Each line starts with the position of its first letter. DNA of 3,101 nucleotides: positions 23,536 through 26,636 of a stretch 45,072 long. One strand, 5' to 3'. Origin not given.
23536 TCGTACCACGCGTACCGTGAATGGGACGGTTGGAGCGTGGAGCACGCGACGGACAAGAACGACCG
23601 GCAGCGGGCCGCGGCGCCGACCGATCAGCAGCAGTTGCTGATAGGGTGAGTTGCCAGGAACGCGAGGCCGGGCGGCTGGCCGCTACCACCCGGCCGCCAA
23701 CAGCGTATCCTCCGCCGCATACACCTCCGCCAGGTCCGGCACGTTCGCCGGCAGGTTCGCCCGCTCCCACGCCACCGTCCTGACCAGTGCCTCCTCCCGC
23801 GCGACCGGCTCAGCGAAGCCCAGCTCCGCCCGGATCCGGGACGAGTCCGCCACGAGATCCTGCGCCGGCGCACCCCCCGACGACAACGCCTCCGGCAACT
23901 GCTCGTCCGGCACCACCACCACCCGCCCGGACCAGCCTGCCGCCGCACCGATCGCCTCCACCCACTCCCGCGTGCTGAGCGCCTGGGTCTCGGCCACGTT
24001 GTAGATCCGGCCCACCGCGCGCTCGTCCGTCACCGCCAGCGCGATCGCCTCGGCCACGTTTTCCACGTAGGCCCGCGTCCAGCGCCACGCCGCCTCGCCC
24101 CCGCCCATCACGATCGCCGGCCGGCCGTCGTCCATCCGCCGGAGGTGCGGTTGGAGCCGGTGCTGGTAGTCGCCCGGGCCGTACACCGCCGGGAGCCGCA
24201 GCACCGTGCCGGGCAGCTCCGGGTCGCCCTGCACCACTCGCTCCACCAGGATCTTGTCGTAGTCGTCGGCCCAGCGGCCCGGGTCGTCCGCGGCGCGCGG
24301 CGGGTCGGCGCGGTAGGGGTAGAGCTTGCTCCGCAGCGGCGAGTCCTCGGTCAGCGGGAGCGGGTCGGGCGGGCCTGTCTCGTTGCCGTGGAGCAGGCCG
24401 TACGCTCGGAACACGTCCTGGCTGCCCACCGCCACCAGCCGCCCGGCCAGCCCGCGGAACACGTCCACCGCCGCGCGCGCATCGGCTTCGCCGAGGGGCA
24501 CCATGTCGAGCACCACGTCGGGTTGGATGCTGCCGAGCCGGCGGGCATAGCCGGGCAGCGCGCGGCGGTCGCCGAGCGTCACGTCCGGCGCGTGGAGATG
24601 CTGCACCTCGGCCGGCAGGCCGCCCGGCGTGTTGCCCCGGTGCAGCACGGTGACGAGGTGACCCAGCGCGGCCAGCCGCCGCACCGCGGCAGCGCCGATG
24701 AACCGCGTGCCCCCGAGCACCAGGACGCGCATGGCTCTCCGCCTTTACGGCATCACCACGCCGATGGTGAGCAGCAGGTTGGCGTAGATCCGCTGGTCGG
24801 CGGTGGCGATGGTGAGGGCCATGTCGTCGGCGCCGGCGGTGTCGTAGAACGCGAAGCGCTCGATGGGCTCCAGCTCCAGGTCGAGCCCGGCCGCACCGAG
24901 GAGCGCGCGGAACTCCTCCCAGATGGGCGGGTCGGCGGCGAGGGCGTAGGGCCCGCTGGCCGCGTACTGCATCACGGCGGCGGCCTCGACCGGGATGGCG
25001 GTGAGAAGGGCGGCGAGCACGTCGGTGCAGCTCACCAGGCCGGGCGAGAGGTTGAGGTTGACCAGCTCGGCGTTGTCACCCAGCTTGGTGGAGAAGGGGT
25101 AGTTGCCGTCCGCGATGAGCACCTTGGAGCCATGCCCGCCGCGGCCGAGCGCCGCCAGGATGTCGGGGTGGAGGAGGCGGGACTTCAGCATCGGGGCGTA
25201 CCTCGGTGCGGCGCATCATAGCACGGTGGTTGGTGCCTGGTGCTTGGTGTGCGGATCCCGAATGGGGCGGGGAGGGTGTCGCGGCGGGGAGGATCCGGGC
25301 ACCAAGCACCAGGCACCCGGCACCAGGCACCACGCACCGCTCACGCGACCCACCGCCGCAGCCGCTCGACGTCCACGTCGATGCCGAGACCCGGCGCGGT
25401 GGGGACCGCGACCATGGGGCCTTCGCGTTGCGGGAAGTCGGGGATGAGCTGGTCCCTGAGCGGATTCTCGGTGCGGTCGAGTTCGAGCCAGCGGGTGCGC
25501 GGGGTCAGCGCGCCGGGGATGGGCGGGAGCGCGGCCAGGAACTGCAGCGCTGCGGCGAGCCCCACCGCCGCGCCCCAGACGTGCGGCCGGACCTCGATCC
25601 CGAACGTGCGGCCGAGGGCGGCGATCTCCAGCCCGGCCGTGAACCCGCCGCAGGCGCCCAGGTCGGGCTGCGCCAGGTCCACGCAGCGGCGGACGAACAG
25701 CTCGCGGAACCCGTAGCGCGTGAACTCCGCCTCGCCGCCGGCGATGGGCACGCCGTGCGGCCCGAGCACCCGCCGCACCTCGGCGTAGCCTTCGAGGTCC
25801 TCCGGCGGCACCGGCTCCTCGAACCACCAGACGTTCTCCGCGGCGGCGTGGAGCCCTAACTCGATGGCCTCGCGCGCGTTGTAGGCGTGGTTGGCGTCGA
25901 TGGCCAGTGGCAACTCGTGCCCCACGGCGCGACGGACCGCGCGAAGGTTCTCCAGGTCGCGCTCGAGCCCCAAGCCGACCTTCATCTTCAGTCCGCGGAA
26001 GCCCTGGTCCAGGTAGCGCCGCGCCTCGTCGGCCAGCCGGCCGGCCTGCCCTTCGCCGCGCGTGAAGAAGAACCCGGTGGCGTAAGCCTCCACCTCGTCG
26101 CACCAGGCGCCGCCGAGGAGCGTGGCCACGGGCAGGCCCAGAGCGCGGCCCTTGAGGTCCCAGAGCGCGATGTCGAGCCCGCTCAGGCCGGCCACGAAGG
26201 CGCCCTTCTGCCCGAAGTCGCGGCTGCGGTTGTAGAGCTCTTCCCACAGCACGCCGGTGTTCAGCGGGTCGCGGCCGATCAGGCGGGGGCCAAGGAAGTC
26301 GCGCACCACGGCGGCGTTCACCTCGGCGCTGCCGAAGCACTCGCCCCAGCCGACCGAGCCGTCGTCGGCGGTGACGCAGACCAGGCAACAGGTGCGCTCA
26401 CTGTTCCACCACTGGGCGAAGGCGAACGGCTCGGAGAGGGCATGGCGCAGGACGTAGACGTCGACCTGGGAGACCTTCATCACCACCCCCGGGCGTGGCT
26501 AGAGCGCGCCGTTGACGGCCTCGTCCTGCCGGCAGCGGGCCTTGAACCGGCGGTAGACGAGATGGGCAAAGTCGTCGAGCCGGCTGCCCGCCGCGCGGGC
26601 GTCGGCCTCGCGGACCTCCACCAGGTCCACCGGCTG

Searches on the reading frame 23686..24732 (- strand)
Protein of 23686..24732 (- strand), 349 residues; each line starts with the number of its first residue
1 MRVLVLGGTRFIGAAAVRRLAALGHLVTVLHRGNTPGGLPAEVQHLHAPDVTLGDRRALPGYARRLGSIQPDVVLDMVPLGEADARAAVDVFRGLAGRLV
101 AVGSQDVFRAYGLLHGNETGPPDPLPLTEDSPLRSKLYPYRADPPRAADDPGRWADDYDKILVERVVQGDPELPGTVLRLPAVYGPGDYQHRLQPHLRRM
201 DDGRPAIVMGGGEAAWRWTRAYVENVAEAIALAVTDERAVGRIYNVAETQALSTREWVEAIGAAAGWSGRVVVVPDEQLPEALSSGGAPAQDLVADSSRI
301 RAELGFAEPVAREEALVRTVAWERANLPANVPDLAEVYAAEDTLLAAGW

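Call 81: search_protein_families(library=pfam, proteins=[window:23686-24732:-], max_evalue=0.0001)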
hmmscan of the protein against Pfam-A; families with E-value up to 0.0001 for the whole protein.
window:23686-24732:- (349 aa): 2 families
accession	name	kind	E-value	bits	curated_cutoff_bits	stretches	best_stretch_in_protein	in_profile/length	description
PF01370.27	Epimerase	-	2.5e-15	57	20.9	1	3-247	1-240/240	NAD dependent epimerase/dehydratase family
PF01073.25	3Beta_HSD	-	9.3e-05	22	22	0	172-235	170-230/280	3-beta hydroxysteroid dehydrogenase/isomerase family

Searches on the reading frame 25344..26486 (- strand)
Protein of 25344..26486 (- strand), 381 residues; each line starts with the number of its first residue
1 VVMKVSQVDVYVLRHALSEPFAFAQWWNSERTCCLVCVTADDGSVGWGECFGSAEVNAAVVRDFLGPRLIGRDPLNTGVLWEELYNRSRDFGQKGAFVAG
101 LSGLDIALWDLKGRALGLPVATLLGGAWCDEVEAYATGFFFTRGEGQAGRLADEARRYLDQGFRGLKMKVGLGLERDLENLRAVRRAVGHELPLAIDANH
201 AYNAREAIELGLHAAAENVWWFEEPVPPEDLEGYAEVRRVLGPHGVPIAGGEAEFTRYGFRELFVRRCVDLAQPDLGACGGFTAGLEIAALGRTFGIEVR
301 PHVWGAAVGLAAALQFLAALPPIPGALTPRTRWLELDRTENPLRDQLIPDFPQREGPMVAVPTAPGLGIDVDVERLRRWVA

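Call 81: search_protein_families(library=pfam, proteins=[window:25344-26486:-], max_evalue=0.0001)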
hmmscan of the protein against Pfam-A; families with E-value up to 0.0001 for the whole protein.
window:25344-26486:- (381 aa): 2 families
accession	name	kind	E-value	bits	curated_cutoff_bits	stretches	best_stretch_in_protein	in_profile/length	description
PF13378.12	MR_MLE_C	-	1.2e-59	202.1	29.4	1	151-374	2-217/219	Enolase C-terminal domain-like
PF02746.21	MR_MLE_N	-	2.4e-16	60.5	22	1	9-125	3-117/117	Mandelate racemase / muconate lactonizing enzyme, N-terminal domain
